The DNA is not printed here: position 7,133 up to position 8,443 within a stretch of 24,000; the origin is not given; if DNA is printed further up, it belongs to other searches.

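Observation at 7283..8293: LysR-type DNA-binding domain fused in-frame to the YqeC selenium-cofactor P-loop protein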

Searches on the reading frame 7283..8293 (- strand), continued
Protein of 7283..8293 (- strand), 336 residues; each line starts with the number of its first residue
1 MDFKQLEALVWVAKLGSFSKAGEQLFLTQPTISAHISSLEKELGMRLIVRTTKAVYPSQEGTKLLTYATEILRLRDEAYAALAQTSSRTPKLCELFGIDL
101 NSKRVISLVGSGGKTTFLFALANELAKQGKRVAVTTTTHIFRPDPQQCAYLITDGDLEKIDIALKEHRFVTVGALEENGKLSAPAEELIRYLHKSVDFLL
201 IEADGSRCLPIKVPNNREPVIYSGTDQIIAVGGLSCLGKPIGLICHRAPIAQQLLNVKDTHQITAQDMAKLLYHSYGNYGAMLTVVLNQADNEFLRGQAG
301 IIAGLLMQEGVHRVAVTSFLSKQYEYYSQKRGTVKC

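Call 66: find_homologous_proteins(query=L007:7029-7934:+, max_evalue=1e-20)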
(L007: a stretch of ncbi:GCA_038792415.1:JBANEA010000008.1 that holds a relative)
Query L007:7029-7934:+ (302 aa): 3927 proteins with E <= 1e-20 among 8000 candidates; the best 120 are listed.
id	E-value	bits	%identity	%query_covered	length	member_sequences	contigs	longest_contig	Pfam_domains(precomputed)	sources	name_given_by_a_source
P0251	3.3e-194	661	100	100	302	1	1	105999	PF00126.34,PF12727.13,PF03466.26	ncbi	ncbi:selenium metabolism-associated LysR family transcriptional regulator [Oscillospiraceae bacteriu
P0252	1.2e-139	482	72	99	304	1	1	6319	PF00126.34,PF12727.13,PF03466.26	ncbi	-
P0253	2.4e-131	455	68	99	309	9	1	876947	PF00126.34,PF12727.13,PF12849.13,PF03466.26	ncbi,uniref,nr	ncbi:selenium metabolism-associated LysR family transcriptional regulator [Marasmitruncus massiliens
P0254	6.3e-130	450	65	99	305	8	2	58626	PF00126.34,PF12727.13,PF12849.13,PF03466.26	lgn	-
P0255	2.3e-121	422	63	99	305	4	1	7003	PF00126.34,PF12727.13,PF12849.13,PF03466.26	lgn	-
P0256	2.6e-121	422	66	98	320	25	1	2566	PF00126.34,PF12727.13,PF03466.26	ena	-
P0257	2.7e-121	422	66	97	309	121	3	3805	PF00126.34,PF12727.13,PF03466.26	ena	-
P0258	1.6e-120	420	65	98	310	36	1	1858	PF00126.34,PF12727.13,PF03466.26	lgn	-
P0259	5.0e-119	415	65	98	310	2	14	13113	PF00126.34,PF12727.13,PF03466.26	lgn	-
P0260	6.6e-115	401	60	99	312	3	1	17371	PF00126.34,PF12727.13,PF12849.13,PF03466.26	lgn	-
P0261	4.1e-111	389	62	98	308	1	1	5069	PF00126.34,PF12727.13,PF03466.26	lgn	-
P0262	7.7e-111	388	62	98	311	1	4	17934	PF00126.34,PF12727.13,PF03466.26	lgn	-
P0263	1.5e-106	374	46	82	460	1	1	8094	PF00126.34,PF12727.13,PF12849.13,PF03466.26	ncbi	-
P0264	2.1e-103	363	55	100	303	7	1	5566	PF00126.34,PF12727.13,PF12849.13,PF03466.26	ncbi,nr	ncbi:MAG: Transcriptional regulator [Caproiciproducens sp.]|nr:Transcriptional regulator [Caproicipr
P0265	5.4e-103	362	56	97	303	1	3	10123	PF00126.34,PF12849.13,PF03466.26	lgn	-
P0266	8.0e-100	352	57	97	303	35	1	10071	PF00126.34,PF12727.13,PF03466.26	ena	-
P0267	1.7e-97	344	58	98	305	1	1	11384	PF00126.34,PF12727.13,PF03466.26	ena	-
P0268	3.0e-96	340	54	97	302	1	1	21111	PF00126.34,PF12727.13,PF03466.26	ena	-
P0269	8.7e-96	338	55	97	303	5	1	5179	PF00126.34,PF03466.26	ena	-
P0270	1.5e-95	338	54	99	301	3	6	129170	PF00126.34,PF12727.13,PF03466.26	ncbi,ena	-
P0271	7.3e-95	335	54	99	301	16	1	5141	PF00126.34,PF03466.26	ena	-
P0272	8.4e-95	335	54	99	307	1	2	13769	PF00126.34,PF03466.26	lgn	-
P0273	4.9e-93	329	53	99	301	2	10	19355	PF00126.34,PF03466.26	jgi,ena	-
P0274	1.7e-91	324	51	99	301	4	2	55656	PF00126.34,PF03466.26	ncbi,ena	-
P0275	9.8e-91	322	52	100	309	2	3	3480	PF00126.34,PF12727.13,PF03466.26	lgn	-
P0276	1.2e-90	322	51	99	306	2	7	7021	PF00126.34,PF12727.13,PF03466.26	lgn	-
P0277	7.5e-90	319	50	99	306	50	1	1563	PF00126.34,PF12727.13,PF03466.26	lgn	-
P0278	7.8e-90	319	54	99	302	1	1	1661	PF00126.34,PF12727.13,PF12849.13,PF03466.26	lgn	-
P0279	1.1e-89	318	50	99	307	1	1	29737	PF00126.34,PF12727.13,PF03466.26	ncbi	-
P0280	1.4e-89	318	51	99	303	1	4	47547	PF00126.34,PF12727.13,PF03466.26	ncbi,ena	-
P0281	1.4e-89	318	52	98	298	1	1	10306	PF00126.34,PF12849.13,PF03466.26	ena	-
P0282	2.0e-89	318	50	99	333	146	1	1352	PF00126.34,PF12727.13,PF03466.26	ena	-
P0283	3.5e-89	317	50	99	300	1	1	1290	PF00126.34,PF12727.13,PF03466.26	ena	-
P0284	4.1e-89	317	51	99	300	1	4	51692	PF00126.34,PF12727.13,PF03466.26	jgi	-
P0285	4.7e-89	316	52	97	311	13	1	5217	PF00126.34,PF12727.13,PF03466.26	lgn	-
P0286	5.0e-89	316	50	99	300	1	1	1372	PF00126.34,PF12727.13,PF03466.26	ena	-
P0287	5.2e-89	316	49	99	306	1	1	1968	PF00126.34,PF12727.13,PF03466.26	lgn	-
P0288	5.3e-89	316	49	99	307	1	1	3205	PF00126.34,PF12727.13,PF03466.26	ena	-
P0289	6.0e-89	316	50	99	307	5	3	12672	PF00126.34,PF12727.13,PF03466.26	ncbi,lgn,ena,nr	ncbi:MAG: LysR family transcriptional regulator [Oscillospiraceae bacterium]|nr:LysR family transcri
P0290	6.7e-89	316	50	100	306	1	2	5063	PF00126.34,PF12727.13,PF03466.26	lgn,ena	-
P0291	9.6e-89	315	50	99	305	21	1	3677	PF00126.34,PF12727.13,PF03466.26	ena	-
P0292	1.0e-88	315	51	99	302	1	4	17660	PF00126.34,PF03466.26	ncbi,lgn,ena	-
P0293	1.3e-88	315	51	97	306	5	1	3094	PF00126.34,PF12727.13,PF03466.26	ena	-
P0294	1.4e-88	315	50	99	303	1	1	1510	PF00126.34,PF12727.13,PF03466.26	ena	-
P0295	1.4e-88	315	49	99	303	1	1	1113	PF00126.34,PF12727.13,PF03466.26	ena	-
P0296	1.4e-88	315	50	99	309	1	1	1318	PF00126.34,PF12727.13,PF03466.26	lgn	-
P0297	1.6e-88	315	51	97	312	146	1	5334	PF00126.34,PF12727.13,PF03466.26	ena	-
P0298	1.6e-88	315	51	99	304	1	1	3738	PF00126.34,PF03466.26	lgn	-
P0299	1.9e-88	314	49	99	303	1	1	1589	PF00126.34,PF12727.13,PF03466.26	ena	-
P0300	2.0e-88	314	49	99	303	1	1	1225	PF00126.34,PF12727.13,PF03466.26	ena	-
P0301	2.3e-88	314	49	99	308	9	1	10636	PF00126.34,PF12727.13,PF03466.26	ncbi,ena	-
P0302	2.5e-88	314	49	99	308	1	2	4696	PF00126.34,PF12727.13,PF03466.26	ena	-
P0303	2.6e-88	314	49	99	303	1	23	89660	PF00126.34,PF12727.13,PF03466.26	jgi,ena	-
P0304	2.6e-88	314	49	99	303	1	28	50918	PF00126.34,PF12727.13,PF03466.26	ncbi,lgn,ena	-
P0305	2.6e-88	314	52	97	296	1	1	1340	PF00126.34,PF12849.13,PF03466.26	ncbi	-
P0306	2.6e-88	314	51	97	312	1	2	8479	PF00126.34,PF12727.13,PF03466.26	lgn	-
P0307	2.6e-88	314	49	99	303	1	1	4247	PF00126.34,PF12727.13,PF03466.26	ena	-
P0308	2.6e-88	314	49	99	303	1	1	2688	PF00126.34,PF12727.13,PF03466.26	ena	-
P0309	3.0e-88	314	53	99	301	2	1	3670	PF00126.34,PF12727.13,PF03466.26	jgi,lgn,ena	-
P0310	3.1e-88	314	50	99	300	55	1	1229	PF00126.34,PF12727.13,PF03466.26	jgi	jgi:DNA-binding transcriptional LysR family regulator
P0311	3.3e-88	314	50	99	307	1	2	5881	PF00126.34,PF12727.13,PF03466.26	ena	-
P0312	3.6e-88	313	50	99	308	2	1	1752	PF00126.34,PF12727.13,PF03466.26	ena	-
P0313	3.6e-88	313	51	99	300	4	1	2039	PF00126.34,PF12727.13,PF03466.26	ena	-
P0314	3.7e-88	313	49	99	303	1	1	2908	PF00126.34,PF12727.13,PF03466.26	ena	-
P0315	5.9e-88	313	51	99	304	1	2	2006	PF00126.34,PF03466.26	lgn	-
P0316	6.1e-88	313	49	99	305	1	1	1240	PF00126.34,PF12727.13,PF03466.26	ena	-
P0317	7.6e-88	312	50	99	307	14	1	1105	PF00126.34,PF12727.13,PF03466.26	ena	-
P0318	8.1e-88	312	50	99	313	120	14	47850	PF00126.34,PF12727.13,PF03466.26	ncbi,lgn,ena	-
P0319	8.7e-88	312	49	99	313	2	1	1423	PF00126.34,PF12727.13,PF03466.26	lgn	-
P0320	9.7e-88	312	53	97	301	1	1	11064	PF00126.34,PF12727.13,PF12849.13,PF03466.26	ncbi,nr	ncbi:LysR family transcriptional regulator [Ruminococcaceae bacterium OttesenSCG-928-I18]|nr:LysR fa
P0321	1.0e-87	312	50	99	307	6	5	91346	PF00126.34,PF12727.13,PF03466.26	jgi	-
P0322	1.2e-87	312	50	97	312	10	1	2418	PF00126.34,PF12727.13,PF03466.26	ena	-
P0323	1.5e-87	311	49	99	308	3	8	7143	PF00126.34,PF12727.13,PF03466.26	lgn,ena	-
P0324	1.5e-87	311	49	99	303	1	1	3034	PF00126.34,PF12727.13,PF03466.26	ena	-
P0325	1.6e-87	311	50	99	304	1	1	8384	PF00126.34,PF03466.26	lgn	-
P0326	1.8e-87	311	49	99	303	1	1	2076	PF00126.34,PF12727.13,PF03466.26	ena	-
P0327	1.9e-87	311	50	99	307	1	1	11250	PF00126.34,PF12727.13,PF03466.26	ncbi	-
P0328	1.9e-87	311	49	99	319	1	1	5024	PF00126.34,PF03466.26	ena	-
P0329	2.1e-87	311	50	99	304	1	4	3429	PF00126.34,PF03466.26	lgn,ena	-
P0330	2.8e-87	311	50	99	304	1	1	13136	PF00126.34,PF03466.26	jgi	-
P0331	3.4e-87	310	50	99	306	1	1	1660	PF00126.34,PF12727.13,PF03466.26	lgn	-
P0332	4.3e-87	310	49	99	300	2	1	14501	PF00126.34,PF03466.26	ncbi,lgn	-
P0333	4.9e-87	310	48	99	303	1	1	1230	PF00126.34,PF12849.13,PF03466.26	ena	-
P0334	5.2e-87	310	51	98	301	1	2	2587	PF00126.34,PF12727.13,PF12849.13,PF03466.26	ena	-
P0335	5.6e-87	310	50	99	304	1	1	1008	PF00126.34,PF03466.26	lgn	-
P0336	5.6e-87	310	53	92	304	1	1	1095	PF00126.34,PF03466.26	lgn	-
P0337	5.8e-87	310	50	99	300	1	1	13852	PF00126.34,PF03466.26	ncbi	-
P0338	6.0e-87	309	51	99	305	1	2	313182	PF00126.34,PF03466.26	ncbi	-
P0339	6.6e-87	309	48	99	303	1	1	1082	PF00126.34,PF12849.13,PF03466.26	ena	-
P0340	6.9e-87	309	48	99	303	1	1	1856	PF00126.34,PF03466.26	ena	-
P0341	7.0e-87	309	49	98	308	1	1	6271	PF00126.34,PF03466.26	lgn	-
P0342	7.2e-87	309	49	99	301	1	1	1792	PF00126.34,PF03466.26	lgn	-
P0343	7.8e-87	309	49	99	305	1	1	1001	PF00126.34,PF12727.13,PF03466.26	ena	-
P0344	9.8e-87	309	49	99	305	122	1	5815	PF00126.34,PF03466.26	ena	-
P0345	9.9e-87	309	49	99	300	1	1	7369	PF00126.34,PF12849.13,PF03466.26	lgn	-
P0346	9.9e-87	309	50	99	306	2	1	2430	PF00126.34,PF12727.13,PF03466.26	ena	-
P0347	1.1e-86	309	48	99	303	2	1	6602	PF00126.34,PF03466.26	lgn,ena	-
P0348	1.2e-86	309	49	98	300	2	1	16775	PF00126.34,PF03466.26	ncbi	-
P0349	1.4e-86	308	49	99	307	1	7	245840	PF00126.34,PF12727.13,PF03466.26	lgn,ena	-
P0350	1.6e-86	308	50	99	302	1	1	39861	PF00126.34,PF03466.26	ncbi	-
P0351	1.6e-86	308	50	99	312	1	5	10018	PF00126.34,PF03466.26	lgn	-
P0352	1.6e-86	308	52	97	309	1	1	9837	PF00126.34,PF12727.13,PF03466.26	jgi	-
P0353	1.6e-86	308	50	99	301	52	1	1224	PF00126.34,PF12727.13,PF03466.26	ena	-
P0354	2.0e-86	308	50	93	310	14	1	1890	PF00126.34,PF12727.13,PF03466.26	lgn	-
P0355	2.0e-86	308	51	99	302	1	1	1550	PF00126.34,PF12727.13,PF03466.26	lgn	-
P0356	2.3e-86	308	49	99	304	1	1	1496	PF00126.34,PF03466.26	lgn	-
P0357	2.5e-86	307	48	99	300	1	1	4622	PF00126.34,PF03466.26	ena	-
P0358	2.6e-86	307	50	97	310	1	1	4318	PF00126.34,PF12727.13,PF03466.26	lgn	-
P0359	2.9e-86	307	49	99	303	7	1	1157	PF00126.34,PF12849.13,PF03466.26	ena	-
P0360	3.2e-86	307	48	99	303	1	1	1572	PF00126.34,PF03466.26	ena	-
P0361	3.4e-86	307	50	99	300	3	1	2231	PF00126.34,PF03466.26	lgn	-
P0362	4.3e-86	307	48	99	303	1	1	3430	PF00126.34,PF03466.26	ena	-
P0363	4.3e-86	307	48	99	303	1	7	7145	PF00126.34,PF03466.26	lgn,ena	-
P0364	5.3e-86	306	49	99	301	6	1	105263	PF00126.34,PF12727.13,PF03466.26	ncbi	-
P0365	5.7e-86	306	49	99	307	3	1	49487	PF00126.34,PF12727.13,PF03466.26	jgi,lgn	-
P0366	6.8e-86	306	49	99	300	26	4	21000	PF00126.34,PF03466.26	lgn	-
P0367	7.1e-86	306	48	99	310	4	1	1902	PF00126.34,PF12727.13,PF03466.26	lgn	-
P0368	7.2e-86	306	49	99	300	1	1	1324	PF00126.34,PF03466.26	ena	-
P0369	7.7e-86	306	51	98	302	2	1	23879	PF00126.34,PF12727.13,PF12849.13,PF03466.26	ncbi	-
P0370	9.1e-86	306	49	99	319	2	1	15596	PF00126.34,PF03466.26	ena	-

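Call 68: search_protein_representatives(protein=window:7283-8293:-)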
Query: 336 residues. Proteins with E-value up to 0.001 (for the whole library): 26136; up to 1e-10: 3205; up to 1e-30: 74. The best 150 are listed.
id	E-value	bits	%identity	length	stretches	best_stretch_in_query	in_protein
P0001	4.2e-218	739.2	100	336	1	1-336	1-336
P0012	5.6e-68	246.1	53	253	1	90-323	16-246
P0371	6.3e-54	199.9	46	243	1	105-321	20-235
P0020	8.4e-54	199.5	61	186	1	85-249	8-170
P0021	1.1e-50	189.2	44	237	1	96-322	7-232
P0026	9.9e-46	173.0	46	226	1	103-319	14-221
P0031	3.5e-42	161.3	45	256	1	87-318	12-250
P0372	2.1e-41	158.8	41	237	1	91-324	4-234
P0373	2.2e-41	158.7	43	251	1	91-320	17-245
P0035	5.7e-41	157.4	48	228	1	97-292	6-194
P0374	6.1e-39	150.7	43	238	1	104-320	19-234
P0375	1.2e-38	149.7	43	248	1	91-319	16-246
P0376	3.1e-37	145.1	39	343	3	173-263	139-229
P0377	4.0e-37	144.7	37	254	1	92-329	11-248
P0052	5.1e-37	144.4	41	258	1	92-321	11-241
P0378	5.5e-37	144.2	40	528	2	98-277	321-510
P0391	3.1e-34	135.2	39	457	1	80-318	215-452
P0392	5.0e-34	134.5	41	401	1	74-302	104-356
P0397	2.9e-33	132.0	46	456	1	104-292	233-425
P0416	1.4e-31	126.5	39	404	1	95-320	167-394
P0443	7.7e-30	120.8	40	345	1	88-302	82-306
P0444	8.8e-30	120.6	43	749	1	87-320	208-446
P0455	1.8e-29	119.6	40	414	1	99-291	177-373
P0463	3.9e-29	118.5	37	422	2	82-326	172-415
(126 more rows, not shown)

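Call 69: search_protein_families(library=pfam, proteins=[P0443, P0392, P0463, P0378, P0376, P0391, P0397, P0416, P0444, P0455], max_evalue=0.001)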
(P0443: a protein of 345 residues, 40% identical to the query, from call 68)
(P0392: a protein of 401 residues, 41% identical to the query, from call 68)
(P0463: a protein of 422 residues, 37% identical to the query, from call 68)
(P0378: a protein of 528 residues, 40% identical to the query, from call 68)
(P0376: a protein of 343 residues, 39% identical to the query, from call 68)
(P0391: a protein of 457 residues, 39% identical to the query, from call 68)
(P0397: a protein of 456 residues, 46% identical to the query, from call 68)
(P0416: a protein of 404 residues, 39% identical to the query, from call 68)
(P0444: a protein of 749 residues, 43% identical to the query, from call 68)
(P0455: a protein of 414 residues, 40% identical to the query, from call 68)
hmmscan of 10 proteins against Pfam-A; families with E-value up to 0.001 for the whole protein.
P0443 (345 aa): 1 family
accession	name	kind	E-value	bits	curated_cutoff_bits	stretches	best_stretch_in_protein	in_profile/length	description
PF19842.5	YqeC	-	1.3e-41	142.6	27.6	1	101-250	2-145/145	YqeC protein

P0392 (401 aa): 1 family
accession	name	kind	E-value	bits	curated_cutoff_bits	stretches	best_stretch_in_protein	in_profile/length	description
PF19842.5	YqeC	-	4.7e-41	140.8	27.6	1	139-297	1-144/145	YqeC protein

P0463 (422 aa): 11 families
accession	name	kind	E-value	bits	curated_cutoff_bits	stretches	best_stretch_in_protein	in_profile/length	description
PF19842.5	YqeC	-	3e-42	144.7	27.6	1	196-332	1-145/145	YqeC protein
PF03205.20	MobB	-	4.9e-32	111.1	26.6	1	6-131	3-133/133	Molybdopterin guanine dinucleotide synthesis protein B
PF01656.29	CbiA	-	2.7e-10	40.7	25.4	1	6-40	3-37/125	CobQ/CobB/MinD/ParA nucleotide binding domain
PF02492.25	cobW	-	1.4e-06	28.4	20.7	1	3-48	1-45/180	CobW/HypB/UreG, nucleotide-binding domain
PF00005.33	ABC_tran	-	1.3e-05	26.3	25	0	6-50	15-59/137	ABC transporter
PF13604.12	AAA_30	-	3e-05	24.3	27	0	6-37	22-53/191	AAA domain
PF20720.3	nSTAND3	-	3.8e-05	23.9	27.2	0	6-40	21-54/155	Novel STAND NTPase 3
PF13401.12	AAA_22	-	4.1e-05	24.3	27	0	5-41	8-35/130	AAA domain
PF02606.20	LpxK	-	4.2e-05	23.2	27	0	199-227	45-73/328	Tetraacyldisaccharide-1-P 4'-kinase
PF13521.12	AAA_28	-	0.00045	20.9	27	0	5-33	2-27/164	AAA domain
PF13191.12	AAA_16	-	0.0005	21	32.6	0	3-41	25-63/167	AAA ATPase domain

P0378 (528 aa): 3 families
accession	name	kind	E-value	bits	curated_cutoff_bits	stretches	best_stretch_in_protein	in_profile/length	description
PF19842.5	YqeC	-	4.6e-37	127.9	27.6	1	329-482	1-145/145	YqeC protein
PF03466.25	LysR_substrate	-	1.6e-25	90.2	28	1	90-297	8-204/209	LysR substrate binding domain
PF00126.33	HTH_1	-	1.1e-20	73.7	26.6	1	3-62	1-60/60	Bacterial regulatory helix-turn-helix protein, lysR family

P0376 (343 aa): 1 family
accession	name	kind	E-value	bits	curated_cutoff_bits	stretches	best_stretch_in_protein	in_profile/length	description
PF19842.5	YqeC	-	2.1e-47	161.4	27.6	2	19-133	3-109/145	YqeC protein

P0391 (457 aa): 2 families
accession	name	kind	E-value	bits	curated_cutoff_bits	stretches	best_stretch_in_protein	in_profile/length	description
PF19842.5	YqeC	-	4.6e-39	134.4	27.6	1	241-378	1-144/145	YqeC protein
PF12804.13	NTP_transf_3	-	1.4e-23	84.3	27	1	2-197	4-158/160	MobA-like NTP transferase domain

P0397 (456 aa): 6 families
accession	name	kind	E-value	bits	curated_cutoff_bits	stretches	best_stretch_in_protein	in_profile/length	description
PF19842.5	YqeC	-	2.6e-44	151.4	27.6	1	235-378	1-145/145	YqeC protein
PF13419.12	HAD_2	-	2.3e-27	96.7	23.8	1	5-184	1-178/178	Haloacid dehalogenase-like hydrolase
PF00702.32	Hydrolase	-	3e-23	83.6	26.4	1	3-178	2-191/191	haloacid dehalogenase-like hydrolase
PF12710.13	HAD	-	1.8e-12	48.5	27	1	5-172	1-186/189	haloacid dehalogenase-like hydrolase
PF13242.12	Hydrolase_like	-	1.1e-08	35.3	22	1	141-199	4-66/75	HAD-hyrolase-like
PF08282.18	Hydrolase_3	-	0.00033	20.9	20.9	0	86-171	127-216/255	haloacid dehalogenase-like hydrolase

P0416 (404 aa): 3 families
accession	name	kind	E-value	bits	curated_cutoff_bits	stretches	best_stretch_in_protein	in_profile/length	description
PF19842.5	YqeC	-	2.4e-40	138.5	27.6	1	177-318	1-145/145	YqeC protein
PF03266.21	NTPase_1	-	5.9e-28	98.2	23.9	1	1-155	10-167/168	NTPase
PF13401.12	AAA_22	-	0.00022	22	27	0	1-121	16-119/130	AAA domain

P0444 (749 aa): 5 families
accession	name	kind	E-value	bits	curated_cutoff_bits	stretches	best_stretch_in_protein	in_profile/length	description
PF13478.12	XdhC_C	-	1.9e-42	145.1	29.7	1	485-627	1-125/125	XdhC Rossmann domain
PF19842.5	YqeC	-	1.9e-39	135.6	27.6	1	227-370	1-144/145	YqeC protein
PF02625.21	XdhC_CoxI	-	4.9e-14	52.4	24.3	1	648-711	2-60/68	XdhC and CoxI family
PF00583.31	Acetyltransf_1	-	1.8e-05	25.4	20.7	1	24-113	14-106/116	Acetyltransferase (GNAT) family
PF13508.13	Acetyltransf_7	-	0.00023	21.9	27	1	46-133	6-81/84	Acetyltransferase (GNAT) domain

P0455 (414 aa): 8 families
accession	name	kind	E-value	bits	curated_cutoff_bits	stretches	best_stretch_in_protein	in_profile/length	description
PF19842.5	YqeC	-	4.7e-40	137.6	27.6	1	185-325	1-144/145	YqeC protein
PF03266.21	NTPase_1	-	2.2e-19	70.3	23.9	1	7-160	1-167/168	NTPase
PF13191.12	AAA_16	-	1.7e-06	29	32.6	1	6-41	25-59/167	AAA ATPase domain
PF00004.35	AAA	-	3.5e-05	24.7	21.2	0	9-98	2-66/131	ATPase family associated with various cellular activities (AAA)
PF20720.3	nSTAND3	-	0.00031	20.9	27.2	0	8-26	20-38/155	Novel STAND NTPase 3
PF13401.12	AAA_22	-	0.0004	21.1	27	0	7-28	7-28/130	AAA domain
PF02367.23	TsaE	-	0.00077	19.9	26.6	0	8-32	24-48/128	Threonylcarbamoyl adenosine biosynthesis protein TsaE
PF00005.33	ABC_tran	-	0.00082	20.4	25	0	8-45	14-48/137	ABC transporter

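Call 71: list_cluster_members(proteins=[P0378])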
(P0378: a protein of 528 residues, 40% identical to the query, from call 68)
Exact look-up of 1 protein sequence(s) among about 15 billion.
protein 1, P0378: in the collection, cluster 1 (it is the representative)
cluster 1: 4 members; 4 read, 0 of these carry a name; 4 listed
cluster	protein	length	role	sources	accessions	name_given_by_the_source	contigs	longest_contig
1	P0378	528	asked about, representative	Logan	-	-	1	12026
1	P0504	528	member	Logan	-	-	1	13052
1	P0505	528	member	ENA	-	-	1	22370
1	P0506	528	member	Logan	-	-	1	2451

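Call 72: find_encoding_contigs(protein=P0505, flank=7000, max_places=1)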
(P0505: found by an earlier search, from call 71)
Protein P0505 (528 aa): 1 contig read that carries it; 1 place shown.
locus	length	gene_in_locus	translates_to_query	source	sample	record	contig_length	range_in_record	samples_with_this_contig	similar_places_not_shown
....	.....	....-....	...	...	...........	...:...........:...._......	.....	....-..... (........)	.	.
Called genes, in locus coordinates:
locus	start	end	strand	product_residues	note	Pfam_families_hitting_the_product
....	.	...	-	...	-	?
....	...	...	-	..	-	-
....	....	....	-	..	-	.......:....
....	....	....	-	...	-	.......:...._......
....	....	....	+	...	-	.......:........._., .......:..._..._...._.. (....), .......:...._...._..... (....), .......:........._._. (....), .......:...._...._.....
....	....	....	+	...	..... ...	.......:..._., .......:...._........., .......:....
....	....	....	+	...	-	-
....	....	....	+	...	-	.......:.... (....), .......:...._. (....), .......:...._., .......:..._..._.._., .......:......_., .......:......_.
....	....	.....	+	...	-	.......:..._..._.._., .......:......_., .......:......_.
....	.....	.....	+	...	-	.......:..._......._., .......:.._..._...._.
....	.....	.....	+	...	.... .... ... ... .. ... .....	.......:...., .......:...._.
